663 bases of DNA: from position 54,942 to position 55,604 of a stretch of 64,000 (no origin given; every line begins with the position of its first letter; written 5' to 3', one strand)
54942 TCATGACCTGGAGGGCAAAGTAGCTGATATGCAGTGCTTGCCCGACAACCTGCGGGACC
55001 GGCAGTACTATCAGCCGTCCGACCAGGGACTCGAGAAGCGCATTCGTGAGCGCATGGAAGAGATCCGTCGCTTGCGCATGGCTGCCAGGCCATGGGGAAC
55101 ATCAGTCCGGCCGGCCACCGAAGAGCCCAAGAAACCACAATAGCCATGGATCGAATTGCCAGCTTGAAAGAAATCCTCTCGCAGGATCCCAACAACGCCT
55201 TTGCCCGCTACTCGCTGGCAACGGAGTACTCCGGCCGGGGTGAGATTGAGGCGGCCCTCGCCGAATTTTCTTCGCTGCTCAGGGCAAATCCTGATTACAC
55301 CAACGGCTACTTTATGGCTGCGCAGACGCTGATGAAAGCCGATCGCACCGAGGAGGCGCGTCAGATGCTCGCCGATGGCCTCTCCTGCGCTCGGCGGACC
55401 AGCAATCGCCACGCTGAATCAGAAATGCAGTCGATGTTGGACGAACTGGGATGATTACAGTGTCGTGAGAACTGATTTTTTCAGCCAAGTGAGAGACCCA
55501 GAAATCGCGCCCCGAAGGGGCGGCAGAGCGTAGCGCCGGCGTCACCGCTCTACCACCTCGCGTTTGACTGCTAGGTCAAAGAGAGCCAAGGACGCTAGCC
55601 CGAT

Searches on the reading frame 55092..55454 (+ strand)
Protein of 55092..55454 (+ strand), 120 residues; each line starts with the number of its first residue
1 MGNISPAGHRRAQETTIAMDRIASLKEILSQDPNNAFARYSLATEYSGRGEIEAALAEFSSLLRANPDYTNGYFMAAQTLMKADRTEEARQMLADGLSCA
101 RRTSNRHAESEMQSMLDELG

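Call 87: search_protein_families(library=pfam, proteins=[window:55092-55454:+], max_evalue=0.01)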
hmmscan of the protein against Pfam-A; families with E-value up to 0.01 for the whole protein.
window:55092-55454:+ (120 aa): 14 families
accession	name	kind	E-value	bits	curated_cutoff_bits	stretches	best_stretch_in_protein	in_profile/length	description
PF14559.12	TPR_19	-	5.3e-13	49.5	25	2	49-102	4-57/68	Tetratricopeptide repeat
PF13431.12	TPR_17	-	1.4e-09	37.9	24.4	1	26-56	3-33/34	Tetratricopeptide repeat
PF14561.12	TPR_20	-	1.3e-08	35.5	25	1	21-72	7-58/90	Tetratricopeptide repeat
PF13428.12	TPR_14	-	1.7e-06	28.6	23.5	1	38-78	3-43/44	Tetratricopeptide repeat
PF24575.1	TPR_Slam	-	2.4e-05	25.1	35.2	0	49-91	60-102/104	Surface lipoprotein assembly modifier, N-terminal TPR repeats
PF13432.12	TPR_16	-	7.2e-05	23.6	32.7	1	40-92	1-53/65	Tetratricopeptide repeat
PF13181.12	TPR_8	-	0.00027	21.3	25.7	0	73-94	4-25/34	Tetratricopeptide repeat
PF07719.23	TPR_2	-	0.00032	21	27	0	36-69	1-34/34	Tetratricopeptide repeat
PF13414.12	TPR_11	-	0.00032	20.8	26.8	0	49-82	7-40/42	TPR repeat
PF13424.12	TPR_12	-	0.0016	19.1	30.1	0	77-110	10-43/77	Tetratricopeptide repeat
PF07721.20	TPR_4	-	0.0018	19.2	27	0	37-57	2-22/26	Tetratricopeptide repeat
PF25063.1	ARM_TT21_C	-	0.002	18.5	35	1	42-95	27-80/209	Tetratricopeptide repeat protein 21 C-terminal ARM domain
PF12895.13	ANAPC3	-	0.0048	17.6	27.2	1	28-93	15-79/82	Anaphase-promoting complex, cyclosome, subunit 3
PF13374.12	TPR_10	-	0.0099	16.3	27.5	0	77-105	9-37/42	Tetratricopeptide repeat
